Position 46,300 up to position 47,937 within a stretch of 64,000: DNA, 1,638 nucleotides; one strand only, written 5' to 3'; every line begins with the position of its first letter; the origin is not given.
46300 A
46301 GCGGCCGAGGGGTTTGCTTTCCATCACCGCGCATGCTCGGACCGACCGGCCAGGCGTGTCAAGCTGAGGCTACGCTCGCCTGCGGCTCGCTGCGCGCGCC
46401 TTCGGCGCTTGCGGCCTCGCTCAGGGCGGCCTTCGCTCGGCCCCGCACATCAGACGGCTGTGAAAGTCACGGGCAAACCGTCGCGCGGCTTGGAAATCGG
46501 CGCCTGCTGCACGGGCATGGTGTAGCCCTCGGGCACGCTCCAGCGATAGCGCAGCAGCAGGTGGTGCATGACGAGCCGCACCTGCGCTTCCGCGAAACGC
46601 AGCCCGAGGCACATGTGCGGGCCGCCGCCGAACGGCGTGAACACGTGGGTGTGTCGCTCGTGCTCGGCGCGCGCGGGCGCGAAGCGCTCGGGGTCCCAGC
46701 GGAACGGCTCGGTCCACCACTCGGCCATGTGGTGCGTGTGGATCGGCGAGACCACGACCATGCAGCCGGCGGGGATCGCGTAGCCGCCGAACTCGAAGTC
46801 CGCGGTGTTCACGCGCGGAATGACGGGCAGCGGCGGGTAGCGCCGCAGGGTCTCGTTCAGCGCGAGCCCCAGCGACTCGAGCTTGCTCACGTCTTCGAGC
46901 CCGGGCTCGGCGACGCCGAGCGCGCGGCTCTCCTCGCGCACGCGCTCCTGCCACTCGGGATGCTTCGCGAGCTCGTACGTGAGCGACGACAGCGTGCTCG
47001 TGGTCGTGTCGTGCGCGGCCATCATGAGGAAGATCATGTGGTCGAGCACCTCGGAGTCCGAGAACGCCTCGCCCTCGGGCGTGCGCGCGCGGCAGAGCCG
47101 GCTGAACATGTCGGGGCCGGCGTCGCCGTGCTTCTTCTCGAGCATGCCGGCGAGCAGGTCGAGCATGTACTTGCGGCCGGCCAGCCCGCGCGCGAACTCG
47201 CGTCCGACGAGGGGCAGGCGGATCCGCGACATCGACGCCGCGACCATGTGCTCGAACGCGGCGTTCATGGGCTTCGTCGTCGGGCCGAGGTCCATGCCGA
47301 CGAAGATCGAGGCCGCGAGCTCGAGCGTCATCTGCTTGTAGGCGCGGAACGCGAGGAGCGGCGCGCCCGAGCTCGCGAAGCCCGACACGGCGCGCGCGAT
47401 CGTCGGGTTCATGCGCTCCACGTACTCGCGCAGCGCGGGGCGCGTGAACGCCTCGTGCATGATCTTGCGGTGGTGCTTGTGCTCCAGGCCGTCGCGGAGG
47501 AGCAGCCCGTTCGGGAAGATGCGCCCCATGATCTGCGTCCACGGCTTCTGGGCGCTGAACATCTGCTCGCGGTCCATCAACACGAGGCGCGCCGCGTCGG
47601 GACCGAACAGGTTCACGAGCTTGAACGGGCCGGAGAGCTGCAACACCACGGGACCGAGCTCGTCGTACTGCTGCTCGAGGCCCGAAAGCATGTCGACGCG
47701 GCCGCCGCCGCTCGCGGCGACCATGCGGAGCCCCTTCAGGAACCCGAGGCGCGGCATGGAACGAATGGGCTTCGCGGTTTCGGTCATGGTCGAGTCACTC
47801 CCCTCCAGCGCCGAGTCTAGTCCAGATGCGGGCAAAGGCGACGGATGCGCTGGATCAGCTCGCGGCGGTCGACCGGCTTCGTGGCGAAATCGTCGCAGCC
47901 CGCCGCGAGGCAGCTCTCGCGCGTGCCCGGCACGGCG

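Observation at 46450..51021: Sensor kinase - hybrid kinase/receiver - cytochrome P450 in one co-directional unit, with paralogous membrane sensor domains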

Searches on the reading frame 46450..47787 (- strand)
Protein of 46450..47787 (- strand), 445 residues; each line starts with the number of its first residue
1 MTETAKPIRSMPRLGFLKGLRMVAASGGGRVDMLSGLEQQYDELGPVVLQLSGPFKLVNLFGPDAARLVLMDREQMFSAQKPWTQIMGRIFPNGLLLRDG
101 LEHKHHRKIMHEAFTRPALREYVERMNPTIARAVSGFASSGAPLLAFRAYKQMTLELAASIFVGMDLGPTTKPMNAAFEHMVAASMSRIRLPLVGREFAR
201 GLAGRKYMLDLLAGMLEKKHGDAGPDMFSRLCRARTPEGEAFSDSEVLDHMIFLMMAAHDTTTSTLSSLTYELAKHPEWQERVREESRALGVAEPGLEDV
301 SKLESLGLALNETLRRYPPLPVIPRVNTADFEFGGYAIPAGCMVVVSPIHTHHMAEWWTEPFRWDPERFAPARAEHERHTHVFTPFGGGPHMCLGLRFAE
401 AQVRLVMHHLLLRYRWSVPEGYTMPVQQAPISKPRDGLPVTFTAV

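Call 10: search_protein_families(library=pfam, proteins=[window:46450-47787:-], max_evalue=0.01)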
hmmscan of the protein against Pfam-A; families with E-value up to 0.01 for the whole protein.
window:46450-47787:- (445 aa): 1 family
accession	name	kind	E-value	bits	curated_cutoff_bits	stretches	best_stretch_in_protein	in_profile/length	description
PF00067.27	p450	-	3.4e-66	224.4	22.8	1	37-428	26-446/462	Cytochrome P450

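Call 13: search_solved_structures(query=window:46450-47787:-, max_evalue=1e-10)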
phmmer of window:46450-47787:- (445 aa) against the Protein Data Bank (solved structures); distinct sequences matched with E-value up to 1e-10: 287 (the best 60 are shown).
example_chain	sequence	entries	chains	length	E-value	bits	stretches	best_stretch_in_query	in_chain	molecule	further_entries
2ve3_A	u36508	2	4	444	1.3e-41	146.1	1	42-441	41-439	PUTATIVE CYTOCHROME P450 120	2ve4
7wzl_A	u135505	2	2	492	1.3e-36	129.6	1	60-407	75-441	Putative cytochrome P450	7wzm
8gk3_A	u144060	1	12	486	1.4e-36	129.6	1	239-416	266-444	Cytochrome P450 3A7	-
7mk8_A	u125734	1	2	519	1.7e-36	129.3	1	239-416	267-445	Isoform 2 of Cytochrome P450 3A7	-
5vcd_A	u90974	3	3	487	2.7e-34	122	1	235-420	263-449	Cytochrome P450 3A4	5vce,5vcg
7kvk_A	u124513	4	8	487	3.3e-34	121.7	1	235-417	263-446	Cytochrome P450 3A4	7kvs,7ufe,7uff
4d6z_A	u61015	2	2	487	4.8e-34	121.2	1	232-417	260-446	CYTOCHROME P450 3A4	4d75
9yk4_A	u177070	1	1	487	7.8e-34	120.5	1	235-420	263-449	Cytochrome P450 3A4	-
6ma7_A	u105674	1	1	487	1.1e-33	120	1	235-417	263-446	Cytochrome P450 3A4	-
4ny4_A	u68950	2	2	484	1.1e-33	120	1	235-417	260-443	Cytochrome P450 3A4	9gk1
1w0e_A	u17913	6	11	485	1.1e-33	119.9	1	235-417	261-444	CYTOCHROME P450 3A4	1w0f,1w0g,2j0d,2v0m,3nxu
1tqn_A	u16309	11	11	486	1.2e-33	119.9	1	235-417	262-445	cytochrome P450 3A4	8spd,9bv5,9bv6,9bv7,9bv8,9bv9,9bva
7lxl_A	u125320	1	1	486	1.2e-33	119.9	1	235-417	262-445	Cytochrome P450 3A4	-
3tjs_A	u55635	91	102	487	1.2e-33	119.9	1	235-417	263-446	Cytochrome P450 3A4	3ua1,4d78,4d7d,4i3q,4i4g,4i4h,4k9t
8x1w_A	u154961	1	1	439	2e-32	115.9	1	56-419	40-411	Taxadiene 5-alpha hydroxylase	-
5veu_A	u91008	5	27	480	2.6e-32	115.5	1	235-417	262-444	Cytochrome P450 3A5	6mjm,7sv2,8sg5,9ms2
7lad_A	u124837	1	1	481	2.6e-32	115.5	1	235-417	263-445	Cytochrome P450 3A5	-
6c93_A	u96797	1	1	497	3.9e-31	111.6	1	226-427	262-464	Cytochrome P450 4B1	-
5t6q_A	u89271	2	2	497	1.9e-30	109.3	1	226-427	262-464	Cytochrome P450 4B1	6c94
3dbg_A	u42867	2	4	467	2.5e-30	109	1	38-436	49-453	Putative cytochrome P450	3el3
9wat_A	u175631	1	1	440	1.4e-29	106.4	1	56-414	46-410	Cytochrome P450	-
6mi0_A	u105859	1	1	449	1.4e-27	99.9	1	57-422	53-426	Cytochrome P450 51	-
7jj1_A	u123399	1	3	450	1.4e-27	99.9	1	57-422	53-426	Cytochrome P450 51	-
6mcw_A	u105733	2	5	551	2.5e-27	99.1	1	58-422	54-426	Cytochrome P450 51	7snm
7tef_A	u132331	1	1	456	2.6e-24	89.1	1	33-418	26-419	Cytochrome P450 51B1 Cyp51B1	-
4dvq_A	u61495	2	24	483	1.5e-23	86.6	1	254-414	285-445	Cytochrome P450 11B2, mitochondrial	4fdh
7m8v_A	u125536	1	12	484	1.9e-23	86.2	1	254-414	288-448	Cytochrome P450 11B2, mitochondrial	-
4zgx_A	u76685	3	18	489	2e-23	86.2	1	254-414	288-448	Cytochrome P450 11B2, mitochondrial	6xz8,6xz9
1x8v_A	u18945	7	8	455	2.3e-23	86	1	30-418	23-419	Cytochrome P450 51 | STEROL 14ALPHA-DEMETHYLASE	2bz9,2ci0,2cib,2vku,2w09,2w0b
6m7x_A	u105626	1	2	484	2.3e-23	86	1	251-413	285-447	Cytochrome P450 11B1, mitochondrial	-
1u13_A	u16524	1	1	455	2.4e-23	86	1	30-418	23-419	Cytochrome P450 51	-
3cbd_A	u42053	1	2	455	2.9e-23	85.7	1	208-435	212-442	Bifunctional P-450/NADPH-P450 reductase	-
7m8i_A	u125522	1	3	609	4.6e-23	85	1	254-414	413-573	Adrenodoxin, Cytochrome P450 11B2, mitochondrial fusion enzyme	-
7f3h_A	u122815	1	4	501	5.5e-23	84.8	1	83-436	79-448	Bifunctional cytochrome P450/NADPH--P450 reductase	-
4h24_A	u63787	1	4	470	7.2e-23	84.4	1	208-435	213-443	Cytochrome P450-BM3 variant P450BM3-Cis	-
1zoa_A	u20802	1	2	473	7.8e-23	84.2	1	208-435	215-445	Bifunctional P-450:NADPH-P450 reductase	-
1e9x_A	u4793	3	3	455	9.6e-23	83.9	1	31-418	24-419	CYTOCHROME P450 51-LIKE RV0764C | CYTOCHROME P450 51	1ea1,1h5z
5b2u_A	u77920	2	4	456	9.8e-23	83.9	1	208-435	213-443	Bifunctional cytochrome P450/NADPH--P450 reductase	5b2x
7y9l_A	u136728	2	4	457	9.8e-23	83.9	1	208-435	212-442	Bifunctional cytochrome P450/NADPH--P450 reductase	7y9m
2q9f_A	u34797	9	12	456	1.1e-22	83.7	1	60-438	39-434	Cytochrome P450 46A1 | Cholesterol 24-hydroxylase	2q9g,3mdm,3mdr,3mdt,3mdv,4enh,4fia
7f3w_A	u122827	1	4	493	1.2e-22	83.6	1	83-436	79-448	cytochrome P450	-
4dud_A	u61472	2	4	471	1.2e-22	83.6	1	208-435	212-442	cytochrome P450 BM3 variant 2G9C6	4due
2w0a_A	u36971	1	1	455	1.3e-22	83.6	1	31-418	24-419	CYTOCHROME P450 51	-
9l7v_A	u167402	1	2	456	1.3e-22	83.5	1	208-435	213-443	Bifunctional cytochrome P450/NADPH--P450 reductase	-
4key_A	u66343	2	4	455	1.3e-22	83.5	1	208-435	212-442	Bifunctional P-450/NADPH-P450 reductase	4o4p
4kew_A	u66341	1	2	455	1.3e-22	83.5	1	208-435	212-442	Bifunctional P-450/NADPH-P450 reductase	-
2x7y_A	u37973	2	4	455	1.3e-22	83.5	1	208-435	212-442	BIFUNCTIONAL P-450/NADPH-P450 REDUCTASE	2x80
4hgh_A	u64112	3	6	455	1.3e-22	83.5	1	208-435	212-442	Bifunctional P-450/NADPH-P450 reductase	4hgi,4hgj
1bu7_A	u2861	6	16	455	1.3e-22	83.5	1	208-435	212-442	PROTEIN (CYTOCHROME P450) | CYTOCHROME P450 BM-3 | CYTOCHROME P450 102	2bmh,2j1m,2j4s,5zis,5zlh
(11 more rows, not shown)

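Call 14: find_encoding_contigs(protein=window:46450-47787:-, flank=10000, max_places=6)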
Protein window:46450-47787:- (445 aa): 7 contigs read that carry it; 6 places shown.
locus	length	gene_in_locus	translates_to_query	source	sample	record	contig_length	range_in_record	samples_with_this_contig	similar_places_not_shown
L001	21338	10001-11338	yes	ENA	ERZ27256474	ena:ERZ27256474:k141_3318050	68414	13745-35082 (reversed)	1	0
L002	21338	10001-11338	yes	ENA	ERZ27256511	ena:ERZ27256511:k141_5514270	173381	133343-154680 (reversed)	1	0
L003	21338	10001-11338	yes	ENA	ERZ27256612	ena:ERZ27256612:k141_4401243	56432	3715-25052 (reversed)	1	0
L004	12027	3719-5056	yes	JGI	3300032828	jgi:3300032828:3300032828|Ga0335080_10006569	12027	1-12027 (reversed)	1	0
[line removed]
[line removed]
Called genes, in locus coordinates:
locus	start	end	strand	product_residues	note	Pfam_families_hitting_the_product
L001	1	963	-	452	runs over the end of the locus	PF01425:Amidase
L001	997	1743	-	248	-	PF01553:Acyltransferase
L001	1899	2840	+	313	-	PF13444:Acetyltransf_5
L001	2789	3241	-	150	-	PF00578:AhpC-TSA, PF08534:Redoxin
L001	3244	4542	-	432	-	PF00108:Thiolase_N, PF02803:Thiolase_C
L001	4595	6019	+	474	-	PF06762:LMF1, PF25179:LMF1_C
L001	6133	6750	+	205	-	-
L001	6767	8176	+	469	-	PF00512:HisKA, PF02518:HATPase_c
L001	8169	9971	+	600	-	PF00512:HisKA, PF02518:HATPase_c, PF00072:Response_reg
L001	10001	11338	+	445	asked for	PF00067:p450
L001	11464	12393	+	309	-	PF00248:Aldo_ket_red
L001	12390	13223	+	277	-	PF00378:ECH_1, PF16113:ECH_2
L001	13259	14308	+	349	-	PF21320:WHD_Rv2258c, PF00891:Methyltransf_2 (weak), PF13489:Methyltransf_23, PF02353:CMAS (weak), PF08241:Methyltransf_11, PF08242:Methyltransf_12, PF13649:Methyltransf_25, PF13847:Methyltransf_31, +1 more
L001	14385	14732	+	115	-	PF03795:YCII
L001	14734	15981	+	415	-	PF04542:Sigma70_r2, PF20239:DUF6596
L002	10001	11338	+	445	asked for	PF00067:p450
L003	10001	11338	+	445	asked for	PF00067:p450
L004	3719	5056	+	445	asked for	PF00067:p450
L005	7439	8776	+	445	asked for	PF00067:p450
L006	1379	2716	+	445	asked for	PF00067:p450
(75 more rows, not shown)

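Call 19: search_protein_families(library=ncbifam, proteins=[window:46450-47787:-], max_evalue=0.01)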
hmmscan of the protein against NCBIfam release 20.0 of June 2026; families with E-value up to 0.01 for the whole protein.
window:46450-47787:- (445 aa): 9 families
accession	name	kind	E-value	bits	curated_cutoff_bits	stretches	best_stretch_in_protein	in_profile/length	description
NF050147.1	aminopyruv_ApyO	equivalog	6.4e-41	140.4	525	1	44-420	25-399/444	RiPP biosynthesis cytochrome P450 ApyO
NF045812.1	PentlenOxigase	equivalog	2.9e-38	131.9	800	1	90-435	78-431/444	pentalenene oxygenase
NF051859.1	AlbFlvMonOxTrpSyn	equivalog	1.5e-35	122.7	700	1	79-417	84-430/457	bifunctional albaflavenone monooxygenase/terpene synthase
TIGR04538.1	P450_cycloAA_1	subfamily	3.8e-19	68.8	500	1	99-411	73-363/395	cytochrome P450, cyclodipeptide synthase-associated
NF041802.1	P450_SolI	exception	4.6e-12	45.1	850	1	215-415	222-396/424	solanimycin biosynthesis cytochrome P450 SolI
NF053744.1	FAProxCypCBc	equivalog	7.7e-10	37.9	600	1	59-420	48-390/416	CYP152 family fatty-acid peroxygenase CypC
TIGR04515.1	P450_rel_GT_act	subfamily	1.9e-09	37.4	343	1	246-381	216-338/386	P450-derived glycosyltransferase activator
NF041177.1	Cyp119_Thmprot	equivalog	2.2e-08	33.3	680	1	220-411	182-337/368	cytochrome P450 Cyp119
TIGR04458.1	CYP450_TxtE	equivalog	1.7e-06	27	500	1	82-414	71-375/403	4-nitrotryptophan synthase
